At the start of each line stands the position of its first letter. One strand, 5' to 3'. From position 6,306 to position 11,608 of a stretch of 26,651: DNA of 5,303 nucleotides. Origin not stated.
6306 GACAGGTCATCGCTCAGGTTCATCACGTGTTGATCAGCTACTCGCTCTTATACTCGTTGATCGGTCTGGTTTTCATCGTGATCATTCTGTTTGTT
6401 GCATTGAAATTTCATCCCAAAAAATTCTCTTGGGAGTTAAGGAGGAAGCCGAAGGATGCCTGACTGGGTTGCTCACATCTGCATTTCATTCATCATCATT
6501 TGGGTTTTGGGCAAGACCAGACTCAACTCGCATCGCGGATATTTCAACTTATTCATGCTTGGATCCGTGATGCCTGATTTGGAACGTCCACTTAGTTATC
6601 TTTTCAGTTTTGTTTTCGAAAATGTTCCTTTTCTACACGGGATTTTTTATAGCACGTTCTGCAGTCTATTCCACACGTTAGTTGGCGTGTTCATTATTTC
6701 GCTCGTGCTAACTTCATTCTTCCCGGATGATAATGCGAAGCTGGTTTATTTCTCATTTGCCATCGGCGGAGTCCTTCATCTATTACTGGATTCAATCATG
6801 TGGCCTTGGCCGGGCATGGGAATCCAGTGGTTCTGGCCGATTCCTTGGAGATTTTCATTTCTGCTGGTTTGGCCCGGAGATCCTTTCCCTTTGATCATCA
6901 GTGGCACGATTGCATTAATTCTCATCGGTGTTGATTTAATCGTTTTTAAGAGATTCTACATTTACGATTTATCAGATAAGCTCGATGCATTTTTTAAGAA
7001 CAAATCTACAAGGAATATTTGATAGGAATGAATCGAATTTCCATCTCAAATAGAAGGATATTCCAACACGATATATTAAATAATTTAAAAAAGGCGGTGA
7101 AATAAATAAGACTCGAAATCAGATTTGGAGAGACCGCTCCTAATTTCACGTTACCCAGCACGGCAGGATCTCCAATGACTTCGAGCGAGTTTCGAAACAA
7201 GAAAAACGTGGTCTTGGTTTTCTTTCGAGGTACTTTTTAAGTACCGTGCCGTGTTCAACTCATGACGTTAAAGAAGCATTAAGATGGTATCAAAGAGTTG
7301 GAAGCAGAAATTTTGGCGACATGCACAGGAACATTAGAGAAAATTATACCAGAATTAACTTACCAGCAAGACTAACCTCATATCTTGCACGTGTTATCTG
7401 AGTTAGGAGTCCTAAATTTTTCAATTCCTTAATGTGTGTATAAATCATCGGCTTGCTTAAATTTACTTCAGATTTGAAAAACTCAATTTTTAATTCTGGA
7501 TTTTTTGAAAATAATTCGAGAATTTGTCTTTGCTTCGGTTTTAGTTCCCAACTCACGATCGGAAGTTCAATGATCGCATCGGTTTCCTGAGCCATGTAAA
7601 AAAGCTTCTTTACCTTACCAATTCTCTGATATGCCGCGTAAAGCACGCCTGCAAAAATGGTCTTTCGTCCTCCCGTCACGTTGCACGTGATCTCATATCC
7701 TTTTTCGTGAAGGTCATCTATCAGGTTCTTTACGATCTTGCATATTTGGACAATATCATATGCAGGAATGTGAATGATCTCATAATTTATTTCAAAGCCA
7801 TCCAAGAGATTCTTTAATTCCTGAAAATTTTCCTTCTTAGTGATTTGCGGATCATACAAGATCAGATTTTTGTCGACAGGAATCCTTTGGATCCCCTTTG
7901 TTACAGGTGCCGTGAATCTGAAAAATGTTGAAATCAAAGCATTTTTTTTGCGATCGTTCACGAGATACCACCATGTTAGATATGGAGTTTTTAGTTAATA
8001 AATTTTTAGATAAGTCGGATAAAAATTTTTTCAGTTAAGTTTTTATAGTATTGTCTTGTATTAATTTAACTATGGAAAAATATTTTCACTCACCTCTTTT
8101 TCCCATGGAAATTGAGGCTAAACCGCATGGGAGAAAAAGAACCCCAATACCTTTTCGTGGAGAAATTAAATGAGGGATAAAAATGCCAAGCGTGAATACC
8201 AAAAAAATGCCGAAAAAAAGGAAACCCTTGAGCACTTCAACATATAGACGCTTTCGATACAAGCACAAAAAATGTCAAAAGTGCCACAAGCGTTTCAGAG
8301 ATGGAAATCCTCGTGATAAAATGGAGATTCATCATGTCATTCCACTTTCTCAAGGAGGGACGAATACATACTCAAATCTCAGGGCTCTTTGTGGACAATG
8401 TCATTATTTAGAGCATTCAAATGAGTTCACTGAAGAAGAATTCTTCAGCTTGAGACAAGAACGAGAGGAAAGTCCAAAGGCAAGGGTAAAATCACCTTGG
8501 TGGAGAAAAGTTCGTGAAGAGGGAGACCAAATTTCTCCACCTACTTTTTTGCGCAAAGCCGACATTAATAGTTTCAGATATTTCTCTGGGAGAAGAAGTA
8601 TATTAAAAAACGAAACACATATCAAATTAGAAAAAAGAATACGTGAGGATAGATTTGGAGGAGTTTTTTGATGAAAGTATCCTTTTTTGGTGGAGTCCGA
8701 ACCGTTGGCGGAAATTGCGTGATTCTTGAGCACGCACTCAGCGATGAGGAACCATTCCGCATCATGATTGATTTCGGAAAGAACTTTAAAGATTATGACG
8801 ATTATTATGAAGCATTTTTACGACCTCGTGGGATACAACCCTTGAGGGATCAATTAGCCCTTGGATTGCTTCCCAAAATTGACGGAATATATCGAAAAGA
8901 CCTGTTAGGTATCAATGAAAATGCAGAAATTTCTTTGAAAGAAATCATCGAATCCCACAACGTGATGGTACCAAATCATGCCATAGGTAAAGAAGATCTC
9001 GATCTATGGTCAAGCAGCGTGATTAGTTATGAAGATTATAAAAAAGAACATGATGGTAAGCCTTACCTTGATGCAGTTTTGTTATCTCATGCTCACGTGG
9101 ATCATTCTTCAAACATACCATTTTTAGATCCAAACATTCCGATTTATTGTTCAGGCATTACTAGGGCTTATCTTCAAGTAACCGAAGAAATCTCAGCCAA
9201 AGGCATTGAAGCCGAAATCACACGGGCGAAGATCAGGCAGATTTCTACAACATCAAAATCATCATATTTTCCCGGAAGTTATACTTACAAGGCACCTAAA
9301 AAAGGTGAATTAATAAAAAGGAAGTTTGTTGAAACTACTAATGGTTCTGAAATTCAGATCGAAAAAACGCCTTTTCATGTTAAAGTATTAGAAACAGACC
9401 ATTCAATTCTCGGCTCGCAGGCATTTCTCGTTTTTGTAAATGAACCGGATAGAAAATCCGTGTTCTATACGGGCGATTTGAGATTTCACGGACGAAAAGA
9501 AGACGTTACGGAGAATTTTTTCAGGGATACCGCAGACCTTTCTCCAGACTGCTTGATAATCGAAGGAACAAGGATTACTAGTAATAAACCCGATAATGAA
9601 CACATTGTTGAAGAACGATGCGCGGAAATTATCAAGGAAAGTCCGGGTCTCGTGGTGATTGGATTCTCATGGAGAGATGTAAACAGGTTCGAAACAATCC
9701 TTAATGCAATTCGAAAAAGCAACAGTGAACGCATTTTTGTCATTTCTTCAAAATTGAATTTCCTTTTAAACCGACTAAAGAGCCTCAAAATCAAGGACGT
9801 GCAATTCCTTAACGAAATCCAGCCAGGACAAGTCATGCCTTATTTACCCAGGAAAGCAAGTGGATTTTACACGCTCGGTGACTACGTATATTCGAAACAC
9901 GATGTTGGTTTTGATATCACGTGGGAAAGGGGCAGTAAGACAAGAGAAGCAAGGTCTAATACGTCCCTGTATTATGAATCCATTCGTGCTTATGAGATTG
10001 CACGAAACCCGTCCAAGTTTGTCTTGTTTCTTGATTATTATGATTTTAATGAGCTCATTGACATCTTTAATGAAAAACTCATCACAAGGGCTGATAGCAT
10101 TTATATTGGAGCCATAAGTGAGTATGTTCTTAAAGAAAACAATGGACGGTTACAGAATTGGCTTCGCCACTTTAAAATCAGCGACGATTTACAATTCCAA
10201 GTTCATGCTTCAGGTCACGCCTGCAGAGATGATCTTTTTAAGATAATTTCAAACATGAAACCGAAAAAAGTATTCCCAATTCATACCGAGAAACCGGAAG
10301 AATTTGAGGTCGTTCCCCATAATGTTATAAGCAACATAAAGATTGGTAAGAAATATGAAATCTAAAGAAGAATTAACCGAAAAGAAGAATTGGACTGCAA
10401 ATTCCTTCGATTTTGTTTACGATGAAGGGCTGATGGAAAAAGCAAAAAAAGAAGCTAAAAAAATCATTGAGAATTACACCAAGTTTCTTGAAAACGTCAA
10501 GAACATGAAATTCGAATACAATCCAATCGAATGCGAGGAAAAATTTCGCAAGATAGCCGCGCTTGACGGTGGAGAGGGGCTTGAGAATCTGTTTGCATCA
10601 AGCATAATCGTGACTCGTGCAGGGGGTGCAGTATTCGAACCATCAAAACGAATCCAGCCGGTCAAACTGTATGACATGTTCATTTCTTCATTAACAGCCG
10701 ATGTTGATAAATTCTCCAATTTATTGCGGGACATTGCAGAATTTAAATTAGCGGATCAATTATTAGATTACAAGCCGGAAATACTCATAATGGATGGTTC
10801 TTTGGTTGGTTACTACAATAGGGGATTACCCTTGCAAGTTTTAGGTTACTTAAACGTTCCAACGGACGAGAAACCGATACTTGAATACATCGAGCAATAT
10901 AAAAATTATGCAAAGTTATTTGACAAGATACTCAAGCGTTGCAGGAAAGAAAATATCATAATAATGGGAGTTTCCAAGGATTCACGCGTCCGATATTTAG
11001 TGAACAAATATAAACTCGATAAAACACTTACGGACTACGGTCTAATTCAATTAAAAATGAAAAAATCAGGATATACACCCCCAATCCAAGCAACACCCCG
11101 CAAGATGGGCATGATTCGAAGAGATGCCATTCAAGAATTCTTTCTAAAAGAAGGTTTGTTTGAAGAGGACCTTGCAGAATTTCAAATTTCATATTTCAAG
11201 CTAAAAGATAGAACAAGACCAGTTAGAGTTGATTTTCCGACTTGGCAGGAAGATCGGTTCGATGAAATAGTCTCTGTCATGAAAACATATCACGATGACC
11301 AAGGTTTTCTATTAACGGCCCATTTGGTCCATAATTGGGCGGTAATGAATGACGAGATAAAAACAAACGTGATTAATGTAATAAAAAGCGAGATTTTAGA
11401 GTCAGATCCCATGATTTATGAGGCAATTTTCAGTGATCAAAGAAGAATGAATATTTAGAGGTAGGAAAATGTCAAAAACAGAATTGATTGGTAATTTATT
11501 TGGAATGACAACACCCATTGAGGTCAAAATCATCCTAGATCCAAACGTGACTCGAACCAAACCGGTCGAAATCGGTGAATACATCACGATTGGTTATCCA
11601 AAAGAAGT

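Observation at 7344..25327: Candidate new system: CARF-regulated 11-gene DNA end-processing/defence super-operon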

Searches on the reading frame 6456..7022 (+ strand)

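Call 65: search_protein_families(library=pfam, proteins=[window:6456-7022:+], max_evalue=0.001)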
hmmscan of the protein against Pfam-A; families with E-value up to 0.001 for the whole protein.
window:6456-7022:+ (188 aa): 2 families
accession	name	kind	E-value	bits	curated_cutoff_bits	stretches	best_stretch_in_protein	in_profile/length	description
PF04307.19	YdjM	-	4.5e-10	39.7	29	1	3-140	2-135/176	YdjM inner membrane protein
PF00882.24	Zn_dep_PLPC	-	6.5e-07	29.9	26.8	1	7-114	2-95/167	Zinc dependent phospholipase C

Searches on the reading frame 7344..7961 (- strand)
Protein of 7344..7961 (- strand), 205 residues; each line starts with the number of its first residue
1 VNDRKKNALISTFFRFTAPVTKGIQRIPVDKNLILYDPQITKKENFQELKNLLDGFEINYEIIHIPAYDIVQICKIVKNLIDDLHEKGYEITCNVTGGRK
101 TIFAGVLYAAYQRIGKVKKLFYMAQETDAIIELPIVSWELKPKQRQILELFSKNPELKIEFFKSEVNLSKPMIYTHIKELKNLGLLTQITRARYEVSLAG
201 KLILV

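Call 3: search_protein_families(library=pfam, proteins=[window:7344-7961:-], max_evalue=0.01)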
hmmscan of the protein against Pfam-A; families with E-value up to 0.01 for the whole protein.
window:7344-7961:- (205 aa): 7 families
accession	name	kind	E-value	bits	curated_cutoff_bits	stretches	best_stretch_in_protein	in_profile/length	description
PF19810.5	HFX_2341_N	-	1.5e-05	25.9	30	1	21-124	15-116/120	HFX_2341-like, N-terminal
PF08279.18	HTH_11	-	1.8e-05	25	25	1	144-184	2-43/55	HTH domain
PF22662.2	Csa3_N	-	0.00019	21.9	27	1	44-110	43-108/120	Csa3 CRISPR-associated Rossmann-like domain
PF23400.1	CARF_Card1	-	0.00025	21.5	24.6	1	30-131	28-127/146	Card1 CARF domain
PF09651.16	Cas_APE2256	-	0.00027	21.3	24.8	1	71-135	74-135/136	CRISPR-associated protein (Cas_APE2256)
PF01022.26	HTH_5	-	0.00038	20.7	22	1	142-186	2-45/47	Bacterial regulatory protein, arsR family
PF13412.12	HTH_24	-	0.0033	17.4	21.9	0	165-186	26-47/48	Winged helix-turn-helix DNA-binding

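Call 5: search_protein_families(library=padloc, proteins=[window:7344-7961:-], max_evalue=0.01)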
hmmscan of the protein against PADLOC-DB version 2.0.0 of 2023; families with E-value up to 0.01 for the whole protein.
window:7344-7961:- (205 aa): 47 families (the best 25 are shown)
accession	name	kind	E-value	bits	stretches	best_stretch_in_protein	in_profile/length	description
PDLC01849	CARF3--CARF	-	1.8e-41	140.1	1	6-204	2-196/197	-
PDLC01434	CasR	-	3.2e-19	67.5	1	20-203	14-189/191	"CAS-I,CAS-II,CAS-III,CAS-IV,CAS-V,CAS-VI; associated_signaling"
PDLC01866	CARF3--CARF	-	3.1e-17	61.2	1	15-195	10-193/207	-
PDLC01268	CasR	-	2.5e-16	58.2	1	37-196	31-176/179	"CAS-I,CAS-II,CAS-III,CAS-IV,CAS-V,CAS-VI; associated_signaling"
PDLC01044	Csa3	-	2e-14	51.9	1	41-204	39-194/194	Type I-A associated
PDLC01879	CARF3--CARF_TM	-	4.8e-12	44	1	33-203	47-216/222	-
PDLC01848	CARF3--CARF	-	2e-11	42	1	29-204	25-193/197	-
PDLC01880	CARF4--CARF_PDDEXK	-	2.7e-11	41.4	1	27-133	23-123/364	-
PDLC01859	CARF3--CARF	-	2.9e-11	41.5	1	29-195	33-207/213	-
PDLC01853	CARF3--CARF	-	8.5e-11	39.9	1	29-190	25-188/209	-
PDLC01867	CARF3--CARF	-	1.1e-10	39.8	1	45-189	50-191/200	-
PDLC01863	CARF3--CARF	-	1.3e-10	39.4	1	50-205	35-182/182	-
PDLC01971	CARF_m1--CARF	-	7.4e-10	37.2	1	49-148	51-147/156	-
PDLC01850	CARF3--CARF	-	8.9e-09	33.5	1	61-203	62-207/209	-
PDLC01856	CARF3--CARF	-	1.3e-08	33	1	23-192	11-175/194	-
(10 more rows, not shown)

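Call 6: search_protein_families(library=ncbifam, proteins=[window:7344-7961:-], max_evalue=0.01)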
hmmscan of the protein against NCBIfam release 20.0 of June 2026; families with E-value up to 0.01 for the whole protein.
window:7344-7961:- (205 aa): 2 families
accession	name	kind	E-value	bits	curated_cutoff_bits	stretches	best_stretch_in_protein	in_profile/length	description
TIGR01884.1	cas_HTH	subfamily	3.1e-13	49.6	60.2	1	42-200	43-199/202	CRISPR-associated CARF protein Csa3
NF033788.1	HTH_metalloreg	subfamily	0.0042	16.9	55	1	142-193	11-62/77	metalloregulator ArsR/SmtB family transcription factor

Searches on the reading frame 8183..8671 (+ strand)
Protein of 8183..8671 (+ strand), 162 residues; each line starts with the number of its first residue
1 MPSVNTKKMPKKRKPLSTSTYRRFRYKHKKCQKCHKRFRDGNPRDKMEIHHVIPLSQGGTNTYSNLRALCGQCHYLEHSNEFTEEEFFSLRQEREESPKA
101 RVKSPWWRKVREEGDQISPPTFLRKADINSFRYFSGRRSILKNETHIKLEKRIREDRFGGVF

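Call 3: search_protein_families(library=pfam, proteins=[window:8183-8671:+], max_evalue=0.01)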
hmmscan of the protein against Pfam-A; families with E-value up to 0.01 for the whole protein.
window:8183-8671:+ (162 aa): 4 families
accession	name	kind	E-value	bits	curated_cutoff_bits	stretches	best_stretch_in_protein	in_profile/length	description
PF01844.29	HNH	-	3.1e-14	53.3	21.4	1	31-79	1-46/47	HNH endonuclease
PF14279.12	HNH_5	-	7.2e-08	32.7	27.5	1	31-74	1-40/56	HNH endonuclease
PF14522.11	Cytochrome_C7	-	0.0056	16.9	24.8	0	27-80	12-54/67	Cytochrome c7 and related cytochrome c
PF22113.1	Mtrc-MtrF_II-IV_dom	-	0.006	16.6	30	1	21-76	74-129/176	Outer membrane cytochrome MtrC/MtrF-like, domains II/IV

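Call 5: search_protein_families(library=padloc, proteins=[window:8183-8671:+], max_evalue=0.01)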
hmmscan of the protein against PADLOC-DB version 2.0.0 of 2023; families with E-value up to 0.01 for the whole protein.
window:8183-8671:+ (162 aa): 6 families
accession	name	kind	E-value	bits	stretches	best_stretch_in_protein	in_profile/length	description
PDLC03656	mREase_IV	-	6.9e-09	33.8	1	31-80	207-258/277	Type IV methyl-directed restriction enzyme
PDLC00643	ZorE2|ZorE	-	7.9e-06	23.4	1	20-79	210-263/282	HNH endonuclease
PDLC02859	DpdF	-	1e-05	22.2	1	43-80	19-55/545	DpdF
PDLC00645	ZorE2|ZorE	-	8.4e-05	19.8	1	27-101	208-281/375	HNH endonuclease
PDLC00642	ZorE2|ZorE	-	8.5e-05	20.1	1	24-79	208-260/283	HNH endonuclease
PDLC00644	ZorE2|ZorE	-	0.0026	15.5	1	23-76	185-237/267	HNH endonuclease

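Call 6: search_protein_families(library=ncbifam, proteins=[window:8183-8671:+], max_evalue=0.01)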
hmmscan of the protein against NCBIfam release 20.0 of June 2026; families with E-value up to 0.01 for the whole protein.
window:8183-8671:+ (162 aa): 2 families
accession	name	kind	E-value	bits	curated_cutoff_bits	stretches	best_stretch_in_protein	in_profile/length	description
NF040563.1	guided_IscB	equivalog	2.8e-10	39.8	175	1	28-104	192-259/314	RNA-guided endonuclease IscB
NF008448.1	PRK11295.1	equivalog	0.0026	17.9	87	1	29-99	25-93/113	YajD family HNH nuclease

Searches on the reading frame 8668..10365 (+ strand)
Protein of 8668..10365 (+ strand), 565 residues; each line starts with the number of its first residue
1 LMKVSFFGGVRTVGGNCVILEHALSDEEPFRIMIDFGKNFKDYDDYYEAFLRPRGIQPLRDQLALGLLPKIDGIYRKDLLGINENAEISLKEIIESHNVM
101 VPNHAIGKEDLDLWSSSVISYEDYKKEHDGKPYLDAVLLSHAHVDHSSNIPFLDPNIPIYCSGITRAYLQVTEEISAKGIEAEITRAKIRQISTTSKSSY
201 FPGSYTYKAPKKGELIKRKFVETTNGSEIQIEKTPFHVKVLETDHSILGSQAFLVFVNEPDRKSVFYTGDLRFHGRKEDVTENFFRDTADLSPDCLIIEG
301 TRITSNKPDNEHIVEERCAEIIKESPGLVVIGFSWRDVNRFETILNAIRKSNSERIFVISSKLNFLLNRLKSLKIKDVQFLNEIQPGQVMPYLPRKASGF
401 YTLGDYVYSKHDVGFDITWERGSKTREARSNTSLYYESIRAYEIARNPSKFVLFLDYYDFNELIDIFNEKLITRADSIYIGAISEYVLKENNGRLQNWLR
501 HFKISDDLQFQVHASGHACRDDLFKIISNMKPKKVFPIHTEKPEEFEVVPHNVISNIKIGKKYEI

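Call 3: search_protein_families(library=pfam, proteins=[window:8668-10365:+], max_evalue=0.01)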
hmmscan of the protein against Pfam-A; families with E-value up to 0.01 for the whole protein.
window:8668-10365:+ (565 aa): 2 families
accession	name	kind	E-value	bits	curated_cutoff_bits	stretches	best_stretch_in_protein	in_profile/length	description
PF12706.13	Lactamase_B_2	-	1.7e-10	41.3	27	1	132-323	29-188/200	Beta-lactamase superfamily domain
PF07521.17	RMMBL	-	3e-08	34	21.6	1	511-543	10-43/63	Zn-dependent metallo-hydrolase RNA specificity domain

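Call 5: search_protein_families(library=padloc, proteins=[window:8668-10365:+], max_evalue=0.01)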
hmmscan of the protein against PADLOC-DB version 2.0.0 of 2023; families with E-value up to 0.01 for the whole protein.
window:8668-10365:+ (565 aa): 0 families

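Call 6: search_protein_families(library=ncbifam, proteins=[window:8668-10365:+], max_evalue=0.01)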
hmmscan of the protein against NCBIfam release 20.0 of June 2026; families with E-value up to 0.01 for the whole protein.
window:8668-10365:+ (565 aa): 4 families
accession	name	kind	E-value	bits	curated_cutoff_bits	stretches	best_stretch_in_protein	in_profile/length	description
NF047419.1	RNase_J1_RnjA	exception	5.6e-12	45.1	820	1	510-541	354-385/549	ribonuclease J1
TIGR00649.1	MG423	subfamily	9.9e-10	37.4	400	1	214-379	106-270/546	RNase J family beta-CASP ribonuclease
TIGR03675.1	arCOG00543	equivalog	3.4e-09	35.5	580.2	1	134-169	229-267/631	beta-CASP ribonuclease aCPSF1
NF045584.1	cas14_MBL_CASP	equivalog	3.5e-07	29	800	1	133-153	50-70/612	type VII CRISPR-associated protein Cas14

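Call 59: search_solved_structures(query=window:8668-10365:+, max_evalue=0.001)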
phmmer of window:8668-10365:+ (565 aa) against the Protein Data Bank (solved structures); distinct sequences matched with E-value up to 0.001: 3.
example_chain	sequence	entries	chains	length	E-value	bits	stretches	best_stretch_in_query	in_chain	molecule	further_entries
2az4_A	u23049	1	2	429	3.3e-17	65.6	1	103-169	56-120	hypothetical protein EF2904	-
7wnt_A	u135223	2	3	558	3.9e-05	25.8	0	506-539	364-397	Ribonuclease J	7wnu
4xwt_A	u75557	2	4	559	0.00024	23.2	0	509-543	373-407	DR2417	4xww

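Call 85: find_homologous_proteins(query=window:8668-10365:+, max_evalue=1e-8)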
Query window:8668-10365:+ (565 aa): 344 proteins with E <= 1e-8 among 8000 candidates; the best 120 are listed. Only proteins of 310 to 989 residues were searched: fused or split forms outside these lengths cannot appear, so this answer is no evidence that the protein stands alone or is whole; lengths 'longer' or 'shorter' looks for them.
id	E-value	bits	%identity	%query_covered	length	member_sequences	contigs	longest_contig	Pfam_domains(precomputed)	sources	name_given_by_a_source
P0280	0.0e+0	1286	100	100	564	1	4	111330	PF12706.14,PF07521.18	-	-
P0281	6.6e-121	423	42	98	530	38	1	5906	PF12706.14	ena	-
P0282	4.4e-117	410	41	100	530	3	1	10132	PF12706.14,PF07521.18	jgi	-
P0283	2.0e-116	408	41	97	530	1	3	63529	PF12706.14,PF07521.18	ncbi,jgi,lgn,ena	-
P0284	2.9e-114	401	40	97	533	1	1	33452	PF12706.14,PF13483.13,PF07521.18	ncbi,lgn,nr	ncbi:MAG: hypothetical protein HY676_03030 [Chloroflexi bacterium]|nr:hypothetical protein [Chlorofl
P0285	3.8e-113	397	40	100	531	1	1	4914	PF12706.14,PF07521.18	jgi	jgi:ribonuclease J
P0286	1.4e-112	395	41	100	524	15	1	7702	PF12706.14,PF07521.18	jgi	-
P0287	1.4e-112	395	39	100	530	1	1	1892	PF12706.14,PF07521.18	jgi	jgi:ribonuclease J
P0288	6.6e-112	393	39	100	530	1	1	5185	PF12706.14,PF07521.18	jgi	jgi:ribonuclease J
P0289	1.1e-110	389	40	100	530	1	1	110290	PF12706.14,PF07521.18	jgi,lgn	-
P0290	4.5e-110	387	40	100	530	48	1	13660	PF12706.14,PF07521.18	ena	-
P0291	1.2e-109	386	38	100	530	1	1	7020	PF12706.14,PF07521.18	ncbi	-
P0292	1.9e-109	385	39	100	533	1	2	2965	PF12706.14,PF07521.18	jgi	jgi:ribonuclease J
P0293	2.6e-108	381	41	98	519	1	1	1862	PF12706.14,PF07521.18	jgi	jgi:ribonuclease J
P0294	4.5e-108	381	39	100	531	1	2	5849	PF12706.14,PF07521.18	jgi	jgi:ribonuclease J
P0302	8.8e-96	340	36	97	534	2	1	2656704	PF12706.14,PF07521.18,PF00753.34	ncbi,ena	-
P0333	3.5e-71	259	34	100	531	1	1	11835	PF12706.14,PF07521.18,PF00753.34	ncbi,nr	ncbi:MAG: MBL fold metallo-hydrolase [Candidatus Lokiarchaeota archaeon]|nr:MBL fold metallo-hydrola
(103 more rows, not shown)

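Call 86: find_encoding_contigs(protein=P0283, flank=8000, max_places=1)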
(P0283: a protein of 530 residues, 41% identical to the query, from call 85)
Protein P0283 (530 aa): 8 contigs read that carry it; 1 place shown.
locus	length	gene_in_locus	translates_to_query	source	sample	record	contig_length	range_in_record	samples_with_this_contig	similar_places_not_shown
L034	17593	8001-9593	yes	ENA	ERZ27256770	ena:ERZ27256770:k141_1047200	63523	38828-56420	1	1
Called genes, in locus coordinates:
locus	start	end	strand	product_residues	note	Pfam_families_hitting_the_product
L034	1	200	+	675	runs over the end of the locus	PF03030:H_PPase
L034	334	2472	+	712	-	PF03030:H_PPase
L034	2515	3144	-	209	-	PF23023:Anti-Pycsar_Apyc1 (faint), PF00753:Lactamase_B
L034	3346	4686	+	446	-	PF00587:tRNA-synt_2b, PF03129:HGTP_anticodon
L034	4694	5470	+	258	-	PF08240:ADH_N, PF00107:ADH_zinc_N (weak)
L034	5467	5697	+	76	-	-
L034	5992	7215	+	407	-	PF00149:Metallophos, PF12850:Metallophos_2 (faint)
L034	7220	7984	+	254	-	PF12705:PDDEXK_1, PF01930:Cas_Cas4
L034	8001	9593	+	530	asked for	PF12706:Lactamase_B_2, PF07521:RMMBL (faint)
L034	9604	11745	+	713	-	PF02463:SMC_N (weak), PF13476:AAA_23, PF04423:Rad50_zn_hook (weak), PF13558:SbcC_Walker_B (weak)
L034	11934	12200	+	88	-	PF00312:Ribosomal_S15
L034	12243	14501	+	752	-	PF01138:RNase_PH, PF03725:RNase_PH_C, PF03726:PNPase, PF01138:RNase_PH, PF00013:KH_1, PF00575:S1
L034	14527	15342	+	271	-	PF01113:DapB_N, PF03447:NAD_binding_3 (weak), PF05173:DapB_C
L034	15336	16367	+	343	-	PF01118:Semialdhyde_dh, PF02774:Semialdhyde_dhC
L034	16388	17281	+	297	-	PF00701:DHDPS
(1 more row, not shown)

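Call 87: find_encoding_contigs(protein=P0302, flank=8000, max_places=1)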
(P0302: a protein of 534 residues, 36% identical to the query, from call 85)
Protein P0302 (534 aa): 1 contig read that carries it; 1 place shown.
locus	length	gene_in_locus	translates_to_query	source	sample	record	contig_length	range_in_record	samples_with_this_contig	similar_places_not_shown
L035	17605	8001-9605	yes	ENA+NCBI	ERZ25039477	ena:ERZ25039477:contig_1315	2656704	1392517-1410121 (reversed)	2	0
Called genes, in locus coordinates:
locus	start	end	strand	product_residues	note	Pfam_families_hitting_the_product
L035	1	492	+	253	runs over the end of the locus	PF00106:adh_short, PF08659:KR, PF13561:adh_short_C2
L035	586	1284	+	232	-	PF03030:H_PPase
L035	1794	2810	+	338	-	PF03030:H_PPase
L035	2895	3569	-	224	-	PF00753:Lactamase_B, PF23023:Anti-Pycsar_Apyc1 (faint), PF12706:Lactamase_B_2 (weak)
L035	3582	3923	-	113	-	PF06153:CdAMP_rec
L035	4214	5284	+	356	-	-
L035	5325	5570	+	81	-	PF03129:HGTP_anticodon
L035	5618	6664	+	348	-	PF06103:DUF948 (faint), PF02646:RmuC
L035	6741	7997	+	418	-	PF00149:Metallophos, PF12850:Metallophos_2 (faint)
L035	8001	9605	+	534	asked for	PF00753:Lactamase_B (weak), PF12706:Lactamase_B_2, PF07521:RMMBL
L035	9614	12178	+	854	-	PF02463:SMC_N (weak), PF13476:AAA_23, PF04423:Rad50_zn_hook, PF13558:SbcC_Walker_B (weak)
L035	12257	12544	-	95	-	PF13237:Fer4_10 (faint), PF14697:Fer4_21 (faint), PF25160:LdpA_Fe-S-bd (weak), PF12838:Fer4_7, PF13187:Fer4_9 (weak), PF00037:Fer4, PF12797:Fer4_2 (weak), PF12837:Fer4_6 (weak), +2 more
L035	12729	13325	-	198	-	-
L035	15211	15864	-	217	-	-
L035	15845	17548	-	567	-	PF17760:UvrA_inter, PF17755:UvrA_DNA-bind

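Call 88: find_encoding_contigs(protein=P0333, flank=8000, max_places=1)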
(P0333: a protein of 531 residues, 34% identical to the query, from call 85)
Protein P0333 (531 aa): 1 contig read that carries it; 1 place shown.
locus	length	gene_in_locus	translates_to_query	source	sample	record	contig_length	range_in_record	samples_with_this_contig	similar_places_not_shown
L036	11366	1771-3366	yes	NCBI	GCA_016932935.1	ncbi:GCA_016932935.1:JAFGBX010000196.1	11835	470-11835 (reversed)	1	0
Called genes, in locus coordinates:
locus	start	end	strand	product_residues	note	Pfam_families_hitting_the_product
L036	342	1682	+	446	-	PF03600:CitMHS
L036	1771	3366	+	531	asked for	PF00753:Lactamase_B (faint), PF12706:Lactamase_B_2, PF07521:RMMBL (weak)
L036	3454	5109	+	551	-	PF16656:Pur_ac_phosph_N, PF00149:Metallophos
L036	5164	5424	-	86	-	-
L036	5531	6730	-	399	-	-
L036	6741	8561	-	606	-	PF00149:Metallophos (weak)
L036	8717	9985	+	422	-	PF04389:Peptidase_M28, PF01546:Peptidase_M20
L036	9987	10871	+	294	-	PF02811:PHP (weak), PF13263:PHP_C (weak)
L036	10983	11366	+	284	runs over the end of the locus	?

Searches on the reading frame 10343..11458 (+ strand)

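Call 3: search_protein_families(library=pfam, proteins=[window:10343-11458:+], max_evalue=0.01)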
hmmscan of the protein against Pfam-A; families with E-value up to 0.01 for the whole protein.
window:10343-11458:+ (371 aa): 1 family
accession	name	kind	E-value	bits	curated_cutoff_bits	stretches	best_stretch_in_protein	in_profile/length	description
PF09376.16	NurA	-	3.3e-15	56.7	21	1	70-322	2-241/254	NurA domain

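Call 5: search_protein_families(library=padloc, proteins=[window:10343-11458:+], max_evalue=0.01)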
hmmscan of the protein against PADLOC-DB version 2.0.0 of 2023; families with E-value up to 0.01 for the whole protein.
window:10343-11458:+ (371 aa): 0 families

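Call 6: search_protein_families(library=ncbifam, proteins=[window:10343-11458:+], max_evalue=0.01)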
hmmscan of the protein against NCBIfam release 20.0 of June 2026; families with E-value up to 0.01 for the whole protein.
window:10343-11458:+ (371 aa): 2 families
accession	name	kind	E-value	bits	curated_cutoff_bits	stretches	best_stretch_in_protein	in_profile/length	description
NF000681.0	PRK00034.3-1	equivalog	0.00061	19.8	64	1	32-70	5-43/78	Asp-tRNA(Asn) amidotransferase subunit GatC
TIGR01827.1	gatC_rel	hypoth_equivalog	0.00086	19.3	52.1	1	34-70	2-38/73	putative Asp-tRNA(Asn)/Glu-tRNA(Gln) amidotransferase, subunit C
